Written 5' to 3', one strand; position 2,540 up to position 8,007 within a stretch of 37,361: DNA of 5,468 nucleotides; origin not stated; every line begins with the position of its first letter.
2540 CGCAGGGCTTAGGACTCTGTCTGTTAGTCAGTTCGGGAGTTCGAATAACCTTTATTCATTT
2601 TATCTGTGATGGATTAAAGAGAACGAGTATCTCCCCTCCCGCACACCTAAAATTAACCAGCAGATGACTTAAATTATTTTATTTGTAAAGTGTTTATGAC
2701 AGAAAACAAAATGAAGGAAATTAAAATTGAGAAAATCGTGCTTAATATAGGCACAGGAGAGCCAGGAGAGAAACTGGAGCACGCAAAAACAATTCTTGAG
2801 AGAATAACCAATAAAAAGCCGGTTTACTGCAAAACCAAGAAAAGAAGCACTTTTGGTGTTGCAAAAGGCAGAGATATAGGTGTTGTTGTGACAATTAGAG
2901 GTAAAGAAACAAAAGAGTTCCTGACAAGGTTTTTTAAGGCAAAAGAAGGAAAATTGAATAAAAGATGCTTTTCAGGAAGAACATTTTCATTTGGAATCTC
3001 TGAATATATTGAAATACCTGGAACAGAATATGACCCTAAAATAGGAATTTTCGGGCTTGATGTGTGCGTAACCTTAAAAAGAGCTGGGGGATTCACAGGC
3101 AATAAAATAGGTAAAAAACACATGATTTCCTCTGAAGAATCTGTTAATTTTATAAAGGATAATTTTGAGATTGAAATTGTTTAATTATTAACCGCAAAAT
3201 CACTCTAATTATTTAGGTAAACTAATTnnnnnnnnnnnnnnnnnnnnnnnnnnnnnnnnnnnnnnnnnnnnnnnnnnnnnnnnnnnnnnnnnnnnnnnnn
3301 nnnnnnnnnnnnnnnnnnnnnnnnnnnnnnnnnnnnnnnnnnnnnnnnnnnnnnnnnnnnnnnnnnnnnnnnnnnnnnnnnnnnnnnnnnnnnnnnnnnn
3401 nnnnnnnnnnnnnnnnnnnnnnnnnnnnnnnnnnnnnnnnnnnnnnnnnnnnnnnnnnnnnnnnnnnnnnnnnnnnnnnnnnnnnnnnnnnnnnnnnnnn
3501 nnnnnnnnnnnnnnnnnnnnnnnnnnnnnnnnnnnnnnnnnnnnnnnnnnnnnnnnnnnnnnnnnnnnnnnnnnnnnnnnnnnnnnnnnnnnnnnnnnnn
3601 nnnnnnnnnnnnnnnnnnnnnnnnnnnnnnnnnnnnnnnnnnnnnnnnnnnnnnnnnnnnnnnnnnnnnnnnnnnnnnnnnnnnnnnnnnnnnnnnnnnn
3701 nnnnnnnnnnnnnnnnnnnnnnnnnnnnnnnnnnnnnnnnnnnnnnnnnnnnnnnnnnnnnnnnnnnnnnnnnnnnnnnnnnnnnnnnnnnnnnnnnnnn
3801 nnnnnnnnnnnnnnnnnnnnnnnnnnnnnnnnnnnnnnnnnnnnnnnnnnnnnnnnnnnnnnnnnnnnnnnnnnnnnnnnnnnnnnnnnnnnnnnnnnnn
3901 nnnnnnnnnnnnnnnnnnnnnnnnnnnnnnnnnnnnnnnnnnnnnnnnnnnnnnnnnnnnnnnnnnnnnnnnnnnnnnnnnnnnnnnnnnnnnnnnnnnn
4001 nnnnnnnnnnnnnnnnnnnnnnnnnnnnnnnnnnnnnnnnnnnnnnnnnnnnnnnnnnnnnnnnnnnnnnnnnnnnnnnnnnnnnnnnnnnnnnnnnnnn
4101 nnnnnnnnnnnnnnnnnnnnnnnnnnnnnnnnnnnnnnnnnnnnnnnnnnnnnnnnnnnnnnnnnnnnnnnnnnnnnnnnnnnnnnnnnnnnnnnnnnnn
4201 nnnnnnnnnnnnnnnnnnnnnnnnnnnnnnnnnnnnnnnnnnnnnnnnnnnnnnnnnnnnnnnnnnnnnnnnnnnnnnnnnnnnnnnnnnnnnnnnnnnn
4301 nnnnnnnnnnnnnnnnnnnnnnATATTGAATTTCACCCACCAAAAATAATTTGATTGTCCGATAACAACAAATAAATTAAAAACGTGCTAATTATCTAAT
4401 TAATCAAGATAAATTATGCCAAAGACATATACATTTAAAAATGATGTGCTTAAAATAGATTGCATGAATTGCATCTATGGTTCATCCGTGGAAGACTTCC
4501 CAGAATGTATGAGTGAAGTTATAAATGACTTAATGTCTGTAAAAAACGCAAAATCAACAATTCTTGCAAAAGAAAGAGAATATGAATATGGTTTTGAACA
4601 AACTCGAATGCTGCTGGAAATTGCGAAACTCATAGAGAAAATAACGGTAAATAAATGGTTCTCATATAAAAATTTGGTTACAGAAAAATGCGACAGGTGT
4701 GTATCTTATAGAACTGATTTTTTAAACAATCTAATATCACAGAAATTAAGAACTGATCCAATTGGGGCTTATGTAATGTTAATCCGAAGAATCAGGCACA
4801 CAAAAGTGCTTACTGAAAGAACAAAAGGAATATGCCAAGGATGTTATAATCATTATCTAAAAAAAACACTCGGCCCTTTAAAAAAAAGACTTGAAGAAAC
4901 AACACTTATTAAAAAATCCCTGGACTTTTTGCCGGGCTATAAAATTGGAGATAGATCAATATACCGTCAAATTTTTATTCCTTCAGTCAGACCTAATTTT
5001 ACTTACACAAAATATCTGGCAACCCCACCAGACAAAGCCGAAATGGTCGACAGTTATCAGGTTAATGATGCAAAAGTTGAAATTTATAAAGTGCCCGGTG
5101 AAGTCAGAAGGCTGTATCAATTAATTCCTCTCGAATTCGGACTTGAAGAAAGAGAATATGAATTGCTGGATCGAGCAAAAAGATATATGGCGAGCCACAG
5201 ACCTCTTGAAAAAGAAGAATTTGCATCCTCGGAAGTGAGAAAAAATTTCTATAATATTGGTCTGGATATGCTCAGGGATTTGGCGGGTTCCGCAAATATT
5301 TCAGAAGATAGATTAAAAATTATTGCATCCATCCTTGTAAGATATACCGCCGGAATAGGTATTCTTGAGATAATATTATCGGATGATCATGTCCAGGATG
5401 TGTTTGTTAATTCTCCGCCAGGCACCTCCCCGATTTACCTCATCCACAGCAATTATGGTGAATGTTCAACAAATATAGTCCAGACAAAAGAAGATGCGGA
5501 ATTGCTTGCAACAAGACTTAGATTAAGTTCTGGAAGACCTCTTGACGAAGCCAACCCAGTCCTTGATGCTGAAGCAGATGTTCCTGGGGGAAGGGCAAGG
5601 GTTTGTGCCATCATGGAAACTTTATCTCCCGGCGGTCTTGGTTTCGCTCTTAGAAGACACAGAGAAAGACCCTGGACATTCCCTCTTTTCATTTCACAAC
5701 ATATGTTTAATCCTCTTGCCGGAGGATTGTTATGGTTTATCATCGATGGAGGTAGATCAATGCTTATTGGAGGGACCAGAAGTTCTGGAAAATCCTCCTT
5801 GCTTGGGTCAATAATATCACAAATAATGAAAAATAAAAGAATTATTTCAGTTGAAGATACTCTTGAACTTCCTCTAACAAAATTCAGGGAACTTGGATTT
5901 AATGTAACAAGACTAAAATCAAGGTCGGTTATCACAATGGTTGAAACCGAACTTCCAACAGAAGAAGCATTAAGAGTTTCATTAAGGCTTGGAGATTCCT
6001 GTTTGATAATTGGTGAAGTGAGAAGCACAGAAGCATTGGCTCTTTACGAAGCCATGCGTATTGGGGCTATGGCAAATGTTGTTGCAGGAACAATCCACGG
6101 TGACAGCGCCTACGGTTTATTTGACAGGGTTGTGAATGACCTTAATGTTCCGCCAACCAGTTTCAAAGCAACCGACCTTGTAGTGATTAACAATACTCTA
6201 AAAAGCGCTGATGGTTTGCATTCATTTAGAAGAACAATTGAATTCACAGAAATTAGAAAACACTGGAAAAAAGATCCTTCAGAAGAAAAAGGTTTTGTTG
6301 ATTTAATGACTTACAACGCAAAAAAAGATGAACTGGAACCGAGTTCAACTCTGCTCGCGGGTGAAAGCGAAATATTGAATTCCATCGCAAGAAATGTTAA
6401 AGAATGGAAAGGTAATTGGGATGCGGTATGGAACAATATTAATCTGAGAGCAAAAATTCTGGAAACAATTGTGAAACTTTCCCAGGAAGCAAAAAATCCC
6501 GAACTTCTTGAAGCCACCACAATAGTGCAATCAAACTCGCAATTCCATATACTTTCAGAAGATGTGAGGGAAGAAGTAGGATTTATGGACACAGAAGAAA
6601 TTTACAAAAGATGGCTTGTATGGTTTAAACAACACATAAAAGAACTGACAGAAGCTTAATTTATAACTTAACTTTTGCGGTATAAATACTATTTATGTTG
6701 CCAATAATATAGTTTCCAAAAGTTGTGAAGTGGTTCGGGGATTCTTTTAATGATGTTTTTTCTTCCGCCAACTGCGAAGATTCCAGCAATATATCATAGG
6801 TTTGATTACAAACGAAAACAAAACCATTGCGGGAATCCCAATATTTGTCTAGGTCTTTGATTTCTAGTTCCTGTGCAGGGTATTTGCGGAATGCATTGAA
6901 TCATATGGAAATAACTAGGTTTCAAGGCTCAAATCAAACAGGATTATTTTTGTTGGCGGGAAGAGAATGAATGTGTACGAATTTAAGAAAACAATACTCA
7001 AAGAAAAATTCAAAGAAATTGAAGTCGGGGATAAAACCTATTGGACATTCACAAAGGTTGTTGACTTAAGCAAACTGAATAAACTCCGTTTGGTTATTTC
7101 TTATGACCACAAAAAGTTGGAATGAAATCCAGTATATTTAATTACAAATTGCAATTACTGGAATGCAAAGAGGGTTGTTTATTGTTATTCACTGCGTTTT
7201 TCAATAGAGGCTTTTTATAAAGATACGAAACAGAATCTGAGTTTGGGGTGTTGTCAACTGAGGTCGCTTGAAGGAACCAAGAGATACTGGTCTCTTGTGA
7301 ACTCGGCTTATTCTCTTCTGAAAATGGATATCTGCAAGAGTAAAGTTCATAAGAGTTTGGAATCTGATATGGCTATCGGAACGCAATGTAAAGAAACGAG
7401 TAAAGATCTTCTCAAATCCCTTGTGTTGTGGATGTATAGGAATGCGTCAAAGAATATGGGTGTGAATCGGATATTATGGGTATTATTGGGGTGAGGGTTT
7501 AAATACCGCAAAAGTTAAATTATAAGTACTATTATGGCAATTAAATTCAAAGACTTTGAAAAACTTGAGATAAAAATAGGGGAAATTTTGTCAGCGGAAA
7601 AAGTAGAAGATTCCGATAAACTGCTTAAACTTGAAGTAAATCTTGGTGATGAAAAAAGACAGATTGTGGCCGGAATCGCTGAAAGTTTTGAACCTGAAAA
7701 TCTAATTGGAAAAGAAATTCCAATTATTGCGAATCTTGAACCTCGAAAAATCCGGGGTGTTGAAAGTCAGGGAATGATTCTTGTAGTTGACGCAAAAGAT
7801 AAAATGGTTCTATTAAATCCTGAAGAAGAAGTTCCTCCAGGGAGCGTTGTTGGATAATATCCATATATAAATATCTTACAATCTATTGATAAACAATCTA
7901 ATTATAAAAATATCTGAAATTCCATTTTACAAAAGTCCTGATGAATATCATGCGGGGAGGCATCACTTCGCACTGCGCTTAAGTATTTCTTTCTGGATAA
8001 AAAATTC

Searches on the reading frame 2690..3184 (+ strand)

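Call 85: search_protein_families(library=pfam, proteins=[window:2690-3184:+], max_evalue=0.001)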
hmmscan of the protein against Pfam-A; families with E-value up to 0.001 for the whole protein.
window:2690-3184:+ (164 aa): 2 families
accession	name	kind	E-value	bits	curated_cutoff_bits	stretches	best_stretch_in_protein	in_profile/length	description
PF00281.24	Ribosomal_L5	-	2.9e-14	53.5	34.9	1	6-52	1-50/57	Ribosomal protein L5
PF00673.26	Ribosomal_L5_C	-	3.4e-14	53.2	27.8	1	63-153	2-93/94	ribosomal L5P family C-terminus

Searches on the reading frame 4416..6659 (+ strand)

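Call 26: search_protein_families(library=ncbifam, proteins=[window:4416-6659:+], max_evalue=0.00001)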
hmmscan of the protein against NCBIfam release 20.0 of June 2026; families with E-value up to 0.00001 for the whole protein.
window:4416-6659:+ (747 aa): 11 families
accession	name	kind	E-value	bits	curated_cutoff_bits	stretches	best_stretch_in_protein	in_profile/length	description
NF058587.1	archaellum_moto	equivalog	2.6e-35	122.2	550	1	291-687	124-501/527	archaellum flagellar ATPase motor FlaI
TIGR03819.1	heli_sec_ATPase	hypoth_equivalog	5.9e-34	117.8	373.15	1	303-566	41-291/340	TadA family conjugal transfer-associated ATPase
TIGR02788.1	VirB11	equivalog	1e-15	57.6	249.95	1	443-574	141-264/308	P-type DNA transfer ATPase VirB11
TIGR02782.1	TrbB_P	equivalog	2.2e-14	53.5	304.55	1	320-572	17-252/303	P-type conjugative transfer ATPase TrbB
NF053672.1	bindosome_BasE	exception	5e-14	51.9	1000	1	206-598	36-413/512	bindosome assembly system ATPase subunit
NF010425.0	PRK13851.1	equivalog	8.7e-10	38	461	1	442-617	158-325/344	type IV secretion system protein VirB11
NF041000.1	ATPase_ComGA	equivalog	1.1e-09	37.7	300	1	449-593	131-262/267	competence type IV pilus ATPase ComGA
NF010469.0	PRK13894.1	subfamily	1.7e-09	37.4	508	1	346-572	51-264/320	conjugal transfer ATPase TrbB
NF010475.0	PRK13900.1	equivalog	2.3e-08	33.5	389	1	447-566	161-273/333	type IV secretion system ATPase VirB11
TIGR01420.1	pilT_fam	subfamily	5.7e-08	32.4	319.1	1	449-574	125-241/343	PilT/PilU family type 4a pilus ATPase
NF010407.0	PRK13833.1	subfamily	5.1e-07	29.4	499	1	359-571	60-258/323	conjugal transfer protein TrbB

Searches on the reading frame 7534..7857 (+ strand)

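Call 85: search_protein_families(library=pfam, proteins=[window:7534-7857:+], max_evalue=0.001)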
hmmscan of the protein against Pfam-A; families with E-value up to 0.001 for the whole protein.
window:7534-7857:+ (107 aa): 1 family
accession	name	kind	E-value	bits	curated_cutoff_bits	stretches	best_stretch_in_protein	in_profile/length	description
PF01588.26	tRNA_bind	-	9.9e-29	99.7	27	1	13-104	1-95/96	Putative tRNA binding domain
